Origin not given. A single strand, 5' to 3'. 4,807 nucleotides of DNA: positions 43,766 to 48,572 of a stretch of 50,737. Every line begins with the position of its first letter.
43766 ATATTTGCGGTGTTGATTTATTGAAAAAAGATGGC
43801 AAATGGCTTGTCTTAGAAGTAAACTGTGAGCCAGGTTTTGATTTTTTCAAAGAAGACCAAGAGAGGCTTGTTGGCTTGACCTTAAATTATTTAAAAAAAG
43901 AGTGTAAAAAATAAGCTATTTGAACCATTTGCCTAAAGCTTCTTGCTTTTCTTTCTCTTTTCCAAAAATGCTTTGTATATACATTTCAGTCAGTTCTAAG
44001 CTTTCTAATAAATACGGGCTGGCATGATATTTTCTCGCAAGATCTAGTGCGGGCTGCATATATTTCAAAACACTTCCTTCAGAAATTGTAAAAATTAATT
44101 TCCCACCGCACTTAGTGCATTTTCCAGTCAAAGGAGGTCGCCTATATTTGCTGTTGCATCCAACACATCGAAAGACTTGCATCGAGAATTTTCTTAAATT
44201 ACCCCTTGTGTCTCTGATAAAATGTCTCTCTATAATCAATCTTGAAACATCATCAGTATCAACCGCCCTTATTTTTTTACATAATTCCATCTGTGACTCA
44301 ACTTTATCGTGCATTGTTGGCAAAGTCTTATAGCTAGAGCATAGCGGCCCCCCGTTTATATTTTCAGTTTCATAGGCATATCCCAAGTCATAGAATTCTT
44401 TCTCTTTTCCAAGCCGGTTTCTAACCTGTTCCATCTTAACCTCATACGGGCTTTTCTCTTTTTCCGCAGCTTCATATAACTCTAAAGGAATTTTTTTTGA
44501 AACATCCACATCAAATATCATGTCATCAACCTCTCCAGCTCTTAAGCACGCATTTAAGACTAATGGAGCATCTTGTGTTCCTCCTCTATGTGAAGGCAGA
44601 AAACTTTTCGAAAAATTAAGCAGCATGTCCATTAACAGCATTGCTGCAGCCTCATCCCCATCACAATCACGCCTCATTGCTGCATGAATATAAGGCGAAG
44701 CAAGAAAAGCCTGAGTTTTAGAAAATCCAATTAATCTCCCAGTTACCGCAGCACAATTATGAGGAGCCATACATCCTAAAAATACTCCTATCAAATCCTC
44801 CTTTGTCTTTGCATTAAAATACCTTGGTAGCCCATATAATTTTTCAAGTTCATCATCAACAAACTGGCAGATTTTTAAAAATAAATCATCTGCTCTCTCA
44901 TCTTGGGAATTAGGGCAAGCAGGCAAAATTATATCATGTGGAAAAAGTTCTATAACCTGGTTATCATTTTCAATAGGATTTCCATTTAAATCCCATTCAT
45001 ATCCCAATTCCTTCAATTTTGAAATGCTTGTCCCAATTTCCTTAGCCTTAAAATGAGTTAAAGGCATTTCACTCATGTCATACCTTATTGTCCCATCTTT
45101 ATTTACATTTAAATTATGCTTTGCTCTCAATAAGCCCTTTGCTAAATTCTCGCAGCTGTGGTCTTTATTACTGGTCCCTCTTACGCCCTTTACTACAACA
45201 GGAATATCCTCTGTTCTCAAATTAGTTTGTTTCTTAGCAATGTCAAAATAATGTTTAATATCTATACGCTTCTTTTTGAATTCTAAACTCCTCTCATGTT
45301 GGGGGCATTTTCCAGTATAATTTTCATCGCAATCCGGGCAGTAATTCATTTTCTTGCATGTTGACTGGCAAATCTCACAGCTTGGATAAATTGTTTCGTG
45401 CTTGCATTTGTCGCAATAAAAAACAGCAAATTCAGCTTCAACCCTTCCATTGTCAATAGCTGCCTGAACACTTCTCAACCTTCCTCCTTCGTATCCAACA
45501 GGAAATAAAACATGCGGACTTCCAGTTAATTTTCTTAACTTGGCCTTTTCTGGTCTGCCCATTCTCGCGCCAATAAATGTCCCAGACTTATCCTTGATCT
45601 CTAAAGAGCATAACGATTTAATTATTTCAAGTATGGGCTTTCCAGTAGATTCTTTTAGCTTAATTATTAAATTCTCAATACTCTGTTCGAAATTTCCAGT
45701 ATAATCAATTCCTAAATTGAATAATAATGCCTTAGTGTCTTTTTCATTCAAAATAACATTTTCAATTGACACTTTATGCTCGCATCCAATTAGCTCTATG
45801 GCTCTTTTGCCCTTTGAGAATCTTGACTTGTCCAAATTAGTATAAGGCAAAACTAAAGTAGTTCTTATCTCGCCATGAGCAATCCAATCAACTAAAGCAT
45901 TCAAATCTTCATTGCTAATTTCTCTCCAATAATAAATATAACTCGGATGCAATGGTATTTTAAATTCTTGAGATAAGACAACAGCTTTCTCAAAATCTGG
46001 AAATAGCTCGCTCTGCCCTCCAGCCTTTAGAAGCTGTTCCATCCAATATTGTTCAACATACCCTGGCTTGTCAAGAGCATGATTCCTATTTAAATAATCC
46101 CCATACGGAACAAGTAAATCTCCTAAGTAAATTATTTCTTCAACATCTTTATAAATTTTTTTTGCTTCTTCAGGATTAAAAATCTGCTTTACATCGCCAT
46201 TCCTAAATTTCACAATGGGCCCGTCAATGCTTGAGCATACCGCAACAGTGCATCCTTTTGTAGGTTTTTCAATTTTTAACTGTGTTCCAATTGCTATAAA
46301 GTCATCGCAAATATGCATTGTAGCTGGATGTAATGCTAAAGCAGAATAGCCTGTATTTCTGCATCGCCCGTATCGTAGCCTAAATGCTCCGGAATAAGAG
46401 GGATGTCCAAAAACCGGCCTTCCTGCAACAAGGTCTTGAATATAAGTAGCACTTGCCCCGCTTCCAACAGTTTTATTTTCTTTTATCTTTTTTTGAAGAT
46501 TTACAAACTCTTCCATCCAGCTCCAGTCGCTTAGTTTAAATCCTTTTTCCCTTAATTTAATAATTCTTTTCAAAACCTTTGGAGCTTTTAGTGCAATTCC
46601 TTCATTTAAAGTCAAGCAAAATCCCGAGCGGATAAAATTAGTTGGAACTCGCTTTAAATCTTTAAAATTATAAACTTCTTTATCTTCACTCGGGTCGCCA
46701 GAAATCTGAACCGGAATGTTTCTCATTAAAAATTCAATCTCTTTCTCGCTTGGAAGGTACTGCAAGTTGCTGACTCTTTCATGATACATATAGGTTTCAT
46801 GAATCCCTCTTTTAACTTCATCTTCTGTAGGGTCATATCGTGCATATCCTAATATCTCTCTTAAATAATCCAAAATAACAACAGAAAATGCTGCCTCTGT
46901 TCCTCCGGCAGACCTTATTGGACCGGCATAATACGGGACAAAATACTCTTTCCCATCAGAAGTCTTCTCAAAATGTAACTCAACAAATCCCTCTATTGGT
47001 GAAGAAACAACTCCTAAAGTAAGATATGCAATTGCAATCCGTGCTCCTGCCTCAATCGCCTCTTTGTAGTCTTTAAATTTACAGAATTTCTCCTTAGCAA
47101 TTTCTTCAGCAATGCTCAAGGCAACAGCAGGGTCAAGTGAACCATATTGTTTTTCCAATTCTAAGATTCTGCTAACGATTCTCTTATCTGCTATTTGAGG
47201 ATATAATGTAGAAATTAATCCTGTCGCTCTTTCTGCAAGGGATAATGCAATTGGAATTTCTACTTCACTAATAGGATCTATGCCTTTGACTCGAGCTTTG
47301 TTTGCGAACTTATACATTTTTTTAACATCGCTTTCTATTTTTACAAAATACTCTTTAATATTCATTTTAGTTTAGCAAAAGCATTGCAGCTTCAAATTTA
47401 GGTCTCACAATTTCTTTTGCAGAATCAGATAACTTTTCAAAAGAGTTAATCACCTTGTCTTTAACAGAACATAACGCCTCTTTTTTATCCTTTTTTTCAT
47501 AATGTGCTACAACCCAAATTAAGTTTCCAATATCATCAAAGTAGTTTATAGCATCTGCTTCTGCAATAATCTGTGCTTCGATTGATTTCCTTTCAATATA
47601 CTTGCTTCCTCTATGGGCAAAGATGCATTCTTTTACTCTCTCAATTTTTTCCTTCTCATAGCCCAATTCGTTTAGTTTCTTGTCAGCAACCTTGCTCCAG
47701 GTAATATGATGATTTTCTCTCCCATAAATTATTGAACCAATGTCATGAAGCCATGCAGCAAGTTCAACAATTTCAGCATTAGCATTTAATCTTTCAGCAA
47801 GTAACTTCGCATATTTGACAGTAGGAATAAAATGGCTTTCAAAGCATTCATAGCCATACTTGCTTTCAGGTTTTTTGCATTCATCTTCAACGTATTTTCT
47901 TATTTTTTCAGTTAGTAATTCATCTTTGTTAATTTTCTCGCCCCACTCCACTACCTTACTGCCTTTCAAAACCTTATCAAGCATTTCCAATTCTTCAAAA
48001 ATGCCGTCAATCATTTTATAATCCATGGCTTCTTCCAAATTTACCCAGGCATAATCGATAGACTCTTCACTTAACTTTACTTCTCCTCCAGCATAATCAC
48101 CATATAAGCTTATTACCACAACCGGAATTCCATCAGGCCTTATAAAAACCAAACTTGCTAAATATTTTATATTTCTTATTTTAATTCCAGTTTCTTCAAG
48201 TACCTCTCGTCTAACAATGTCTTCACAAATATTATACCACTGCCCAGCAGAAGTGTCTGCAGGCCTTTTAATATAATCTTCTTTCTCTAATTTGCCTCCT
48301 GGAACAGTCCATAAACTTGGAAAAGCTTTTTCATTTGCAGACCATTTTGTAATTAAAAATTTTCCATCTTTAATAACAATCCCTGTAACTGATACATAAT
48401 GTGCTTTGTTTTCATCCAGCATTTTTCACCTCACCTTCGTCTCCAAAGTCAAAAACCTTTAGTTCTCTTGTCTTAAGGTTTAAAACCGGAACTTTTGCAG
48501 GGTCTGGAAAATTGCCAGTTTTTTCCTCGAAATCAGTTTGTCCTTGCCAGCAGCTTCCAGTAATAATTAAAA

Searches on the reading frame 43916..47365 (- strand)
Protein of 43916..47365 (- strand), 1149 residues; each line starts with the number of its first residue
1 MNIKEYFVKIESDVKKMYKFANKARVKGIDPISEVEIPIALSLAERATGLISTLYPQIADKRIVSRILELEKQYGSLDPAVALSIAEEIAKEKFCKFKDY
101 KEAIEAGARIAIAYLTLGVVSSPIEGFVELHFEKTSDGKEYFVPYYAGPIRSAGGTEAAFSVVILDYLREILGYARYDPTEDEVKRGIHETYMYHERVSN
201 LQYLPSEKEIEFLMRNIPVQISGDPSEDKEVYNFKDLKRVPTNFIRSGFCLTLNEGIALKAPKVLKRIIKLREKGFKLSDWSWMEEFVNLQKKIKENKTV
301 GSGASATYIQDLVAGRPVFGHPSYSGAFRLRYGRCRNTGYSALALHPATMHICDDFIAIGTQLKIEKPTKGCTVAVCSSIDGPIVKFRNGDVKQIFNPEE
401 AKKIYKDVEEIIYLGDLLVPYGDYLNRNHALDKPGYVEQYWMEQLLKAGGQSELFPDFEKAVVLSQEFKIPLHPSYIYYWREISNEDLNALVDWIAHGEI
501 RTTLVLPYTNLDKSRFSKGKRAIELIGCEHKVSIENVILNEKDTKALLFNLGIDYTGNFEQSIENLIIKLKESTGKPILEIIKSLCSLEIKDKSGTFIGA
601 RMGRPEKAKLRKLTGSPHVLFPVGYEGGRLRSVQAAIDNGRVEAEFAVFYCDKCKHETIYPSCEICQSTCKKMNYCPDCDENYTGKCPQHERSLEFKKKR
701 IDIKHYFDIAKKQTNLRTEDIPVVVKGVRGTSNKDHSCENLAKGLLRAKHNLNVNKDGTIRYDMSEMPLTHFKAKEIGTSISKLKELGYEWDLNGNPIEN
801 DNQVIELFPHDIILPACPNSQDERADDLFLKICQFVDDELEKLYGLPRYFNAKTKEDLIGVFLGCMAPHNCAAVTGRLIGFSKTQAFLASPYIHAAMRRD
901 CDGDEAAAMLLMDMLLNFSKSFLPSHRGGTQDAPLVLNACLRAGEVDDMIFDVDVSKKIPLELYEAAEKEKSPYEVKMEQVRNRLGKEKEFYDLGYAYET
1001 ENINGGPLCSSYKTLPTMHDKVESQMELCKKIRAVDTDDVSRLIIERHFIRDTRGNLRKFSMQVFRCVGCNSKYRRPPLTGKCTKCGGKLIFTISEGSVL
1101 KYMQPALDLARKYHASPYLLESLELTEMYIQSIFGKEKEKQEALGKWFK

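Call 56: search_protein_families(library=pfam, proteins=[window:43916-47365:-], max_evalue=0.001)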
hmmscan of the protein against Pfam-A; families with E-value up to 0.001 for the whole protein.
window:43916-47365:- (1149 aa): 3 families
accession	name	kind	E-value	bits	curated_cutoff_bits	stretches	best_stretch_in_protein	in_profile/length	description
PF24844.1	PolC_DP2_central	-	1.6e-114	383.1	24.3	1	302-682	8-369/372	DNA polymerase II large subunit DP2, central domain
PF24846.1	PolC_DP2_cat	-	8.1e-108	360.3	24.3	1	724-1021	7-299/299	DNA polymerase II large subunit DP2, catalytic domain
PF03833.19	PolC_DP2_N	-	2.9e-80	269.8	24.3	1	5-288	1-269/271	DNA polymerase II large subunit DP2, N-terminal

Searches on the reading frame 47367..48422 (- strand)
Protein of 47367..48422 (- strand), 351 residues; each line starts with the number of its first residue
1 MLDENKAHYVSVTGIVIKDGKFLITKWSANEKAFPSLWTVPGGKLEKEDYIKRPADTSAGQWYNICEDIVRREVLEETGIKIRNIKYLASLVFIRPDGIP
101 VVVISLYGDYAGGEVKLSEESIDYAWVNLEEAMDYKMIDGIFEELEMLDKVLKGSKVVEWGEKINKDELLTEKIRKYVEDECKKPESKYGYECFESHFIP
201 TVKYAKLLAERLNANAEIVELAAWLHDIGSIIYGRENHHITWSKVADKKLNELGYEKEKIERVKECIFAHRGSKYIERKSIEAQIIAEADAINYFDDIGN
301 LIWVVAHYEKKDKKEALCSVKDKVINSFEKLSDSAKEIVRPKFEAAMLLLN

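Call 69: search_protein_families(library=pfam, proteins=[window:47367-48422:-], max_evalue=0.001)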
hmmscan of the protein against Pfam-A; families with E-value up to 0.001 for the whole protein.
window:47367-48422:- (351 aa): 2 families
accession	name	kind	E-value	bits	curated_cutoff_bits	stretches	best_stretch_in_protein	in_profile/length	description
PF01966.28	HD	-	1.5e-12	48.2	22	1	196-292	3-113/116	HD domain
PF00293.34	NUDIX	-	6.4e-11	42.8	21.1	1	12-135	5-121/134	NUDIX domain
